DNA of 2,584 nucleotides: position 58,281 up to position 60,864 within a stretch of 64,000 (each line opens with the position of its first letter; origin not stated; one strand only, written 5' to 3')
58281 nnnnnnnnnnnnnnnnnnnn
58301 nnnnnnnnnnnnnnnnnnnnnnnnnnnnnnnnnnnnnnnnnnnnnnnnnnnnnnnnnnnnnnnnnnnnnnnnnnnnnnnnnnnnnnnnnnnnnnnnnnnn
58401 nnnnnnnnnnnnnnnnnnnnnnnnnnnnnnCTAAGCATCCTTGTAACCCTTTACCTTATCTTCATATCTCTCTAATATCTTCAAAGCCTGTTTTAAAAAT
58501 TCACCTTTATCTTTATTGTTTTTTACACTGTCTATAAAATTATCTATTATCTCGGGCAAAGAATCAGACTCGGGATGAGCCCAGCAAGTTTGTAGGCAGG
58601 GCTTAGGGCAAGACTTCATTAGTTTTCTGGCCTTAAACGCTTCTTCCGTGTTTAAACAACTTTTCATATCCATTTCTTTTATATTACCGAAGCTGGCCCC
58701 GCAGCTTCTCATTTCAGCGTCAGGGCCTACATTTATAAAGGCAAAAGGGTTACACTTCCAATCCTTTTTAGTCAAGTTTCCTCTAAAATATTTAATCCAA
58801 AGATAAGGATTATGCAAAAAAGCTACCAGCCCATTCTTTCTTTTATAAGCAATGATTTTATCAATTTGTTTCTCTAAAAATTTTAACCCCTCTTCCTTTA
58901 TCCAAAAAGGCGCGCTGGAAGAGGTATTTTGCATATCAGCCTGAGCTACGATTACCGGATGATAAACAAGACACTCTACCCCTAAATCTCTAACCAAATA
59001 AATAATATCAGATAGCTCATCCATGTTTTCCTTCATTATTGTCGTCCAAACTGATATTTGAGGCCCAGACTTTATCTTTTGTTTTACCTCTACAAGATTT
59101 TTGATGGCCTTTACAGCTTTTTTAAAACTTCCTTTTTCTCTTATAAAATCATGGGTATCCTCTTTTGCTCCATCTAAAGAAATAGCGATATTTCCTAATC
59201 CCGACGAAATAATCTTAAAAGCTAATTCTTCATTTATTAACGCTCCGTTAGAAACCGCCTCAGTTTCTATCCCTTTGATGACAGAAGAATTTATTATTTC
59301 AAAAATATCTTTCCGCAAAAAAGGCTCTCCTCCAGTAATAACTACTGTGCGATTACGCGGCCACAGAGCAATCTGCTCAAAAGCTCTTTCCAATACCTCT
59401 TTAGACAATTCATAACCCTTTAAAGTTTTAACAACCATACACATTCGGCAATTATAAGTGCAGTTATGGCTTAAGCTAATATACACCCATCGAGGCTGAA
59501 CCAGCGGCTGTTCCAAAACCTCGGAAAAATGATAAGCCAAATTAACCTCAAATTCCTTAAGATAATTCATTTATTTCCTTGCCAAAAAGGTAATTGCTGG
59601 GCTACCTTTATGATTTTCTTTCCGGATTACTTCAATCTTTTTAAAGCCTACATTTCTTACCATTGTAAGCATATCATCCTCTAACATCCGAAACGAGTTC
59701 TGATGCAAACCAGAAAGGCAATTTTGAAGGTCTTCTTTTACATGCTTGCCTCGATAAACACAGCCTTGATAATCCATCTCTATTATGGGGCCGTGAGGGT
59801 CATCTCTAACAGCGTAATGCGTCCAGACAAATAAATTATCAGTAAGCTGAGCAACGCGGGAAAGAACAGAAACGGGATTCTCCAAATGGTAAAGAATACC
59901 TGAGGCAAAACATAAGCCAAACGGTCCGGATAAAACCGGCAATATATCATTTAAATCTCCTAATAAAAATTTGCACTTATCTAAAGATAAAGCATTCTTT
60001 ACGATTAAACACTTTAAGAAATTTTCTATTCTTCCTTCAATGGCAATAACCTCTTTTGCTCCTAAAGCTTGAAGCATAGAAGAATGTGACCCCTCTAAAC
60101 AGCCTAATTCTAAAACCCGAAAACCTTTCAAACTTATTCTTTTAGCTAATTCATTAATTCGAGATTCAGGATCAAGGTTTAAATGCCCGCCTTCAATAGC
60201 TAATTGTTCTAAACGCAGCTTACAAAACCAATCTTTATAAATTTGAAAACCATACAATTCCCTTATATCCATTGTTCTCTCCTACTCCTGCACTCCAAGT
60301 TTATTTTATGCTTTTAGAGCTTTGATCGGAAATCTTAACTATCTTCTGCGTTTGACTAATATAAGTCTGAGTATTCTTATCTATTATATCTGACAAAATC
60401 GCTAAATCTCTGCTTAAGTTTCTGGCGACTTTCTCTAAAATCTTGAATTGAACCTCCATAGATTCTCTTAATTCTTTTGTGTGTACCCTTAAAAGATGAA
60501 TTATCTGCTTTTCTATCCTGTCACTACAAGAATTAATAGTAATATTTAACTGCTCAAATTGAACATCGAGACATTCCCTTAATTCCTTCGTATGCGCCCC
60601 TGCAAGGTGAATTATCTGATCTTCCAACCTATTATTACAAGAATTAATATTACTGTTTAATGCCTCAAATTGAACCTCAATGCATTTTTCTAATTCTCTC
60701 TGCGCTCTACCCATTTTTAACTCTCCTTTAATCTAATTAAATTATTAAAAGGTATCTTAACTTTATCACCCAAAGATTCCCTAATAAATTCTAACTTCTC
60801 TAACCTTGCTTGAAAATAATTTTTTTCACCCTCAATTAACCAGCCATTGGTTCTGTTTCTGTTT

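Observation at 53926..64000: Second compact modification operon: AsnB + 2 B12-rSAM + 2 SPASM-rSAM + methyltransferase + GT2 + two paralogous tandem-repeat proteins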

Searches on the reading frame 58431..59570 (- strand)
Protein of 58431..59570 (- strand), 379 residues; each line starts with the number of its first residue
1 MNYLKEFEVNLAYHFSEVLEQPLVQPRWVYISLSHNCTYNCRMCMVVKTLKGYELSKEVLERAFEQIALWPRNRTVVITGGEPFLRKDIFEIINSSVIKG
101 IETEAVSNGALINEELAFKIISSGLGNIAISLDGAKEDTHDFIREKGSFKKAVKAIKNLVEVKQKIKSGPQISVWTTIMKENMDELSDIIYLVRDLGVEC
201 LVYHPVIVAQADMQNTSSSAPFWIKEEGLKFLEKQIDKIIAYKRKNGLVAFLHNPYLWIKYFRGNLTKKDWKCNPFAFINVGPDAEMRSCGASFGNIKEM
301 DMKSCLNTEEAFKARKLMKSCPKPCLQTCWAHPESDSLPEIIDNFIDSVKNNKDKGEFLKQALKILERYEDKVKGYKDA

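Call 5: search_protein_families(library=pfam, proteins=[window:58431-59570:-], max_evalue=0.01)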
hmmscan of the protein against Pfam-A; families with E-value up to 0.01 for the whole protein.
window:58431-59570:- (379 aa): 2 families
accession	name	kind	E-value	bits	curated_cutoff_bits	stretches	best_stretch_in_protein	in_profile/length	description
PF04055.27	Radical_SAM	-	1.7e-23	84.1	29.5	1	31-189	1-162/166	Radical SAM superfamily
PF13353.11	Fer4_12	-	0.00014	22.6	22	1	35-107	13-88/137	4Fe-4S single cluster domain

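Call 6: search_protein_families(library=ncbifam, proteins=[window:58431-59570:-], max_evalue=0.01)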
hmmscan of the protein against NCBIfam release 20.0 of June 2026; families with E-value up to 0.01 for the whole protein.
window:58431-59570:- (379 aa): 71 families (the best 25 are shown)
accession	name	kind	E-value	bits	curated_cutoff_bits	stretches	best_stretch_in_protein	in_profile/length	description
TIGR04317.1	W_rSAM_matur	equivalog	3.4e-28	98.8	380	1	26-217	3-195/349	tungsten cofactor oxidoreductase radical SAM maturase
TIGR04054.1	rSAM_NirJ1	equivalog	2.8e-26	92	650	1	31-210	40-215/387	putative heme d1 biosynthesis radical SAM protein NirJ1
NF050035.1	rSAM_WgK_link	exception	5.7e-25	88.1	650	1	25-202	7-180/367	radical SAM/SPASM peptide maturase WgkB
TIGR04545.1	rSAM_ahbD_hemeb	equivalog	1.7e-24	86.9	500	1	33-200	6-169/339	heme b synthase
TIGR04053.2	TIGR04053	equivalog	1.8e-24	86.7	395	1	25-201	6-181/366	TIGR04053 family radical SAM/SPASM domain-containing protein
NF045574.1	sacti_mat_StsB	exception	1.3e-23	83.6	625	1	27-200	96-263/466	StsB family radical SAM/SPASM domain sactipeptide maturase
TIGR04250.1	SCM_rSAM_ScmE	equivalog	4.9e-23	81.6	400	1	26-197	2-170/358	SynChlorMet cassette radical SAM/SPASM protein ScmE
TIGR04051.1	rSAM_NirJ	equivalog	4.3e-22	78.6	515.45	1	32-240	7-210/354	heme d1 biosynthesis radical SAM protein NirJ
TIGR04055.1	rSAM_NirJ2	equivalog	3.2e-21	76.2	500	1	35-198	8-166/326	putative heme d1 biosynthesis radical SAM protein NirJ2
TIGR04251.1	SCM_rSAM_ScmF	equivalog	6.7e-21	75.1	400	1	28-206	5-182/353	SynChlorMet cassette radical SAM/SPASM protein ScmF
TIGR04347.1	pseudo_SAM_Halo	equivalog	4.1e-20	72.4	525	1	22-204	34-210/390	TIGR04347 family pseudo-SAM/SPASM protein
TIGR04303.1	GeoRSP_rSAM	equivalog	4.4e-20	72.5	400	1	30-209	8-180/325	GeoRSP system radical SAM/SPASM protein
TIGR04133.1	rSAM_w_lipo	hypoth_equivalog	4.8e-20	71.8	425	1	35-200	32-196/350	TIGR04133 family radical SAM/SPASM protein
TIGR03962.1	mycofact_rSAM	equivalog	6.7e-20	71.5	265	1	18-199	3-179/339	mycofactocin radical SAM maturase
TIGR03961.1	rSAM_PTO1314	hypoth_equivalog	2.2e-18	66.6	306.05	1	33-286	29-258/332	PTO1314 family radical SAM protein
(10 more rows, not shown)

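Call 42: search_solved_structures(query=window:58431-59570:-, max_evalue=0.001)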
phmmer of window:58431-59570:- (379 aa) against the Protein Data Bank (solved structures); distinct sequences matched with E-value up to 0.001: 8.
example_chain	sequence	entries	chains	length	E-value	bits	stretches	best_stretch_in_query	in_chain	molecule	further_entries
7vob_C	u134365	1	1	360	3.1e-10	42.8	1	25-157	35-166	Cytosylglucuronate decarboxylase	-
7voc_C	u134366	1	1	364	3.2e-10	42.8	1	25-157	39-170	Cytosylglucuronate decarboxylase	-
5wgg_A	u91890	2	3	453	1.6e-08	37.2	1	30-298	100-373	Radical SAM domain protein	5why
6efn_A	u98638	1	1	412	2.2e-08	36.8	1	30-195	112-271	Sporulation killing factor maturation protein SkfB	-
7tol_A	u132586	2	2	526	6.7e-07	31.9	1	31-190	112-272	glycerol dibiphytanyl glycerol tetraether - macrocyclic archaeol synthase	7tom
1tv7_A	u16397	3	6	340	1.7e-05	27.2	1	27-198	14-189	Molybdenum cofactor biosynthesis protein A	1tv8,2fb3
2fb2_A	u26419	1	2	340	1.8e-05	27.1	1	27-198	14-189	Molybdenum cofactor biosynthesis protein A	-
7n7h_A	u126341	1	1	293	0.00035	22.9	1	31-189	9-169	VIPERIN-LIKE ENZYME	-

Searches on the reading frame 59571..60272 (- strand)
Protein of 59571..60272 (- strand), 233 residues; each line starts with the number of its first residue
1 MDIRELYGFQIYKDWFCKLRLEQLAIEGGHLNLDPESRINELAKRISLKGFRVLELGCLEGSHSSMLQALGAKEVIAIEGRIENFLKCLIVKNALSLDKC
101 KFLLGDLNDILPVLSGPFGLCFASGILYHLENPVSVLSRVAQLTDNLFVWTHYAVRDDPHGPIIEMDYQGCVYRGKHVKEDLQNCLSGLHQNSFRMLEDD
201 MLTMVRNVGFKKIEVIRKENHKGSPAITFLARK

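Call 5: search_protein_families(library=pfam, proteins=[window:59571-60272:-], max_evalue=0.01)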
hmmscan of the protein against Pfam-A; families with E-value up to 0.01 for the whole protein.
window:59571-60272:- (233 aa): 4 families
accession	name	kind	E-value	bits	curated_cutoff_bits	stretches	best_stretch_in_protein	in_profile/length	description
PF08003.17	Methyltransf_9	-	2.8e-07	30.3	23.8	1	42-141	107-206/315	Protein of unknown function (DUF1698)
PF08241.18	Methyltransf_11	-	1e-05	26.5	21.2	1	54-143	1-86/95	Methyltransferase domain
PF13847.12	Methyltransf_31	-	2.4e-05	24.5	27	1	49-144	3-101/145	Methyltransferase domain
PF13649.12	Methyltransf_25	-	7.1e-05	23.9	27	1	53-143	1-92/97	Methyltransferase domain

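Call 6: search_protein_families(library=ncbifam, proteins=[window:59571-60272:-], max_evalue=0.01)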
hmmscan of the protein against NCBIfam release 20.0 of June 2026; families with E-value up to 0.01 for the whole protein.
window:59571-60272:- (233 aa): 3 families
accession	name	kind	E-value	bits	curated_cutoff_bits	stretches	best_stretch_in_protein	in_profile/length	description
TIGR00452.1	TIGR00452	equivalog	1e-09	37.7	275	1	41-142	108-209/316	tRNA 5-methoxyuridine(34)/uridine 5-oxyacetic acid(34) synthase CmoB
NF011650.0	PRK15068.1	equivalog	3.1e-08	32.9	209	1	40-142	112-215/324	tRNA 5-methoxyuridine(34)/uridine 5-oxyacetic acid(34) synthase CmoB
TIGR04290.1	meth_Rta_06860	hypoth_equivalog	7.9e-08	32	300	1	13-143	10-141/226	TIGR04290 family methyltransferase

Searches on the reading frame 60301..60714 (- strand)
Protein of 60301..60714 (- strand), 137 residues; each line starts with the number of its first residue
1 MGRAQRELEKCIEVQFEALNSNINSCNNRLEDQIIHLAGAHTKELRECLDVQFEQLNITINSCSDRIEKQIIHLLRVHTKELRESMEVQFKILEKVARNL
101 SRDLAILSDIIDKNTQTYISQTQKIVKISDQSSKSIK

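Call 5: search_protein_families(library=pfam, proteins=[window:60301-60714:-], max_evalue=0.01)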
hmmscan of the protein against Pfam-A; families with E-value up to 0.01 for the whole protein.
window:60301-60714:- (137 aa): 1 family
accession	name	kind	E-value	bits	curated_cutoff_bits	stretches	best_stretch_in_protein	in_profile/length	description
PF24564.1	DUF7605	-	0.0052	17.2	27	0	44-126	53-134/183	Domain of unknown function (DUF7605)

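Call 6: search_protein_families(library=ncbifam, proteins=[window:60301-60714:-], max_evalue=0.01)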
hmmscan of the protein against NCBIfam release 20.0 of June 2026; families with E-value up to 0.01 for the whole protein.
window:60301-60714:- (137 aa): 0 families

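Call 10: find_encoding_contigs(protein=window:60301-60714:-, flank=10000, max_places=10)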
Protein window:60301-60714:- (137 aa): no gene with exactly this product is on record in the collection.

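Call 11: find_homologous_proteins(query=window:60301-60714:-, max_evalue=0.01)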
Query window:60301-60714:- (137 aa): 4 proteins with E <= 0.01 among 23 candidates.
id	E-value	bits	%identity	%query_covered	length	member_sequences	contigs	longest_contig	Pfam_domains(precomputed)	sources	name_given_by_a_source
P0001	1.0e-78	279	100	100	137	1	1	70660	-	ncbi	ncbi:MAG: hypothetical protein ABIH08_03920 [Candidatus Omnitrophota bacterium]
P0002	1.6e-18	84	48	79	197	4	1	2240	-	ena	-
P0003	1.8e-12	65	48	63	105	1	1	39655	-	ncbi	-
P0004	5.5e-8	51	44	58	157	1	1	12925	-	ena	-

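Call 12: find_encoding_contigs(protein=P0003, flank=10000, max_places=4)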
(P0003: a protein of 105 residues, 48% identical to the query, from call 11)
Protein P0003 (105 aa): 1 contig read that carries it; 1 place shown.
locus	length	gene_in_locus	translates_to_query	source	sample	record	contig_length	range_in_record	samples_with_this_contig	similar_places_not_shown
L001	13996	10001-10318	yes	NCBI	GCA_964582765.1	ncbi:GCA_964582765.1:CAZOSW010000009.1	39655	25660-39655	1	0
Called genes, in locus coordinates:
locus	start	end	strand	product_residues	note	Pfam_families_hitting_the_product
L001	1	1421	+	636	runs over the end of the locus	PF00535:Glycos_transf_2, PF10111:Glyco_tranf_2_2, PF13641:Glyco_tranf_2_3, PF04055:Radical_SAM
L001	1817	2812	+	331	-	PF04055:Radical_SAM, PF13186:SPASM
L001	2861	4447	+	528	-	PF13231:PMT_2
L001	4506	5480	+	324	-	PF04055:Radical_SAM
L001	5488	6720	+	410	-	PF01075:Glyco_transf_9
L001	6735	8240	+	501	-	PF02310:B12-binding, PF04055:Radical_SAM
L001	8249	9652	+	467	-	PF02310:B12-binding (weak), PF04055:Radical_SAM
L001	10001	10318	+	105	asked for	-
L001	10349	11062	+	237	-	PF08003:Methyltransf_9, PF13847:Methyltransf_31, PF08241:Methyltransf_11, PF13649:Methyltransf_25 (weak)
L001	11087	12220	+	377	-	PF04055:Radical_SAM, PF13353:Fer4_12 (faint)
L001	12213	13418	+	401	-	PF04055:Radical_SAM, PF13353:Fer4_12 (weak)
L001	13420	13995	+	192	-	?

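Call 13: find_encoding_contigs(protein=P0004, flank=10000, max_places=4)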
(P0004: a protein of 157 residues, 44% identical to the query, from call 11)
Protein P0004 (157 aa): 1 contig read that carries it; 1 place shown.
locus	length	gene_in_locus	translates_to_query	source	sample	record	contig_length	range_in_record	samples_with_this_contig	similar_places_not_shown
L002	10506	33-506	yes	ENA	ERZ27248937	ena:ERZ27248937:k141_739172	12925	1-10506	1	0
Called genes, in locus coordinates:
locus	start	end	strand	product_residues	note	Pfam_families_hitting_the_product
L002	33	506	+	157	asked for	-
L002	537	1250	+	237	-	PF08003:Methyltransf_9, PF13847:Methyltransf_31, PF08241:Methyltransf_11, PF13649:Methyltransf_25 (weak)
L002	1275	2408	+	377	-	PF04055:Radical_SAM, PF13353:Fer4_12 (faint)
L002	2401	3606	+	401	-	PF04055:Radical_SAM, PF13353:Fer4_12 (weak)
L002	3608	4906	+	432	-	PF00535:Glycos_transf_2, PF10111:Glyco_tranf_2_2 (faint), PF13641:Glyco_tranf_2_3, PF13632:Glyco_trans_2_3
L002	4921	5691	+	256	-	-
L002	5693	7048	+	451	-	PF02310:B12-binding, PF04055:Radical_SAM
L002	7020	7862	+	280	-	PF00535:Glycos_transf_2, PF10111:Glyco_tranf_2_2 (weak), PF13641:Glyco_tranf_2_3, PF13632:Glyco_trans_2_3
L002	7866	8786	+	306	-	PF00535:Glycos_transf_2, PF13641:Glyco_tranf_2_3, PF13632:Glyco_trans_2_3 (weak)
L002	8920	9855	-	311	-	PF00072:Response_reg, PF00990:GGDEF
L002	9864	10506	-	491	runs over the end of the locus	PF00512:HisKA, PF02518:HATPase_c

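Call 19: find_encoding_contigs(protein=P0002, flank=10000, max_places=3)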
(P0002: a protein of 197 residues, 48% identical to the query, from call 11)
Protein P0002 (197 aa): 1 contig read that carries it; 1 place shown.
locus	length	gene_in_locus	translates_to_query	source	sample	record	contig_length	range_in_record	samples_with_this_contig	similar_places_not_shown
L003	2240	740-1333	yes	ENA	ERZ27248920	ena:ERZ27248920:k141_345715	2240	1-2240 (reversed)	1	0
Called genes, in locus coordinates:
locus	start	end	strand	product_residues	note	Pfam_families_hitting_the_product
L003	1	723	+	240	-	?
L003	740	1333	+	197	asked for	-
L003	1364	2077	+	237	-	PF08003:Methyltransf_9, PF13847:Methyltransf_31, PF08241:Methyltransf_11, PF13649:Methyltransf_25 (weak)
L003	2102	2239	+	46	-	?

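Call 77: find_related_loci(query=A2, collection=metagenome_contigs, flank=6000)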
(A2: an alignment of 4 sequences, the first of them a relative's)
Query A2 (137 aa) in metagenome_contigs; peptide patterns used: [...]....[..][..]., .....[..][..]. (x = any residue, [..] = any of these).
600 stretches matched a pattern (row limit reached: there are more); 1 encode a relative of the query (tblastn E <= 1e-3); 1 distinct loci.
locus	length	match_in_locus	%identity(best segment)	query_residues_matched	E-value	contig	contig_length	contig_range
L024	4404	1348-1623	38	6-119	3e-18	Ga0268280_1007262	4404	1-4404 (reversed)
